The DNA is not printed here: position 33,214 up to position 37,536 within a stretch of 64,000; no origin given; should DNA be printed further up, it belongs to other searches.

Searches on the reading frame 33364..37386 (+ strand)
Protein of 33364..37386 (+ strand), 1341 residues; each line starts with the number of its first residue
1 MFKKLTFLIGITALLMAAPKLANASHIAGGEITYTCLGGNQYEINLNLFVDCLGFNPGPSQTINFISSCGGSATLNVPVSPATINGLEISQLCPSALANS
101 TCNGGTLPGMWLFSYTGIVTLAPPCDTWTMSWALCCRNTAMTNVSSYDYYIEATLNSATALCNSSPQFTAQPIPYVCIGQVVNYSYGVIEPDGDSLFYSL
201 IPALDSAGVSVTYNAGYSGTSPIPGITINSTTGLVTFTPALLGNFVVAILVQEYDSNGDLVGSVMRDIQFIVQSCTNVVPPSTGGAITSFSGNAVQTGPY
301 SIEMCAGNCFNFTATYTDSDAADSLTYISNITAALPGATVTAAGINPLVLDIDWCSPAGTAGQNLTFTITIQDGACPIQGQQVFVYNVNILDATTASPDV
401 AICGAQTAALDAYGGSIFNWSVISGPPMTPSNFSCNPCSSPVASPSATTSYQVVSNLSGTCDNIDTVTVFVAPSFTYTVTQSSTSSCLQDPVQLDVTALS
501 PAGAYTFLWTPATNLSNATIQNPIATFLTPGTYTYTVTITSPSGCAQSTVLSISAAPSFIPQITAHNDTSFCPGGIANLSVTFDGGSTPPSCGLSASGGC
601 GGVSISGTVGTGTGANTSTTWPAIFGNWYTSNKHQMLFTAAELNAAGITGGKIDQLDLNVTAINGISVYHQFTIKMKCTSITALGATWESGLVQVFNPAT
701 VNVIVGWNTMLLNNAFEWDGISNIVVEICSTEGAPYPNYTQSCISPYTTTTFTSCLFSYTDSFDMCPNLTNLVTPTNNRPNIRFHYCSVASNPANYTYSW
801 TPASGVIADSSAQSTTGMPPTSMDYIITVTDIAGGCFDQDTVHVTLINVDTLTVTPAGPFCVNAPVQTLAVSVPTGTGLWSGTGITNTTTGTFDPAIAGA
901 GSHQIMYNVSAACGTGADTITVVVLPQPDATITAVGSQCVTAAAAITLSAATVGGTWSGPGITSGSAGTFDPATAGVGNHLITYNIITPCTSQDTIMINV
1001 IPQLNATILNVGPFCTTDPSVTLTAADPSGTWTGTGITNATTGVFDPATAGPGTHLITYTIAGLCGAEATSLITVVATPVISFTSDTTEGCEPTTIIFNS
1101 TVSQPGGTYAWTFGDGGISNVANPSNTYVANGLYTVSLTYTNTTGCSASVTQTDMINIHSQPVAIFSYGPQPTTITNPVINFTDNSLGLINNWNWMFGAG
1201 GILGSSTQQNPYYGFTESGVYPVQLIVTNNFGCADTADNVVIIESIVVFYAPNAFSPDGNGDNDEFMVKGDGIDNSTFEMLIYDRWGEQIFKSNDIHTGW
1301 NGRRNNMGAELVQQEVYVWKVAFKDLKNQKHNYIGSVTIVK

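Call 72: search_protein_families(library=pfam, proteins=[window:33364-37386:+], max_evalue=0.00001)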
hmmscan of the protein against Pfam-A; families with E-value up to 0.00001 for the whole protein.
window:33364-37386:+ (1341 aa): 3 families
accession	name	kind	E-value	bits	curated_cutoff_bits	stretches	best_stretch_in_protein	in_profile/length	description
PF18911.6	PKD_4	-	6e-30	103.6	27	2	1077-1157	2-84/85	PKD domain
PF13585.12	CHU_C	-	3.7e-14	53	27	1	1251-1334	3-84/86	CHU_C Type IX secretion signal domain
PF00801.26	PKD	-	1.7e-10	41.2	23.5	0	1105-1152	28-77/80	PKD domain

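Call 86: search_protein_families(library=ncbifam, proteins=[window:33364-37386:+], max_evalue=0.001)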
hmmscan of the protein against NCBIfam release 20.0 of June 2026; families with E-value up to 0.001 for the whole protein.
window:33364-37386:+ (1341 aa): 1 family
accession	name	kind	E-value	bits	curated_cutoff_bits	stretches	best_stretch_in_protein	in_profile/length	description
TIGR04131.1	Bac_Flav_CTERM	domain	7.4e-09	35.7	35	1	1251-1329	3-77/85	T9SS type B sorting domain-containing protein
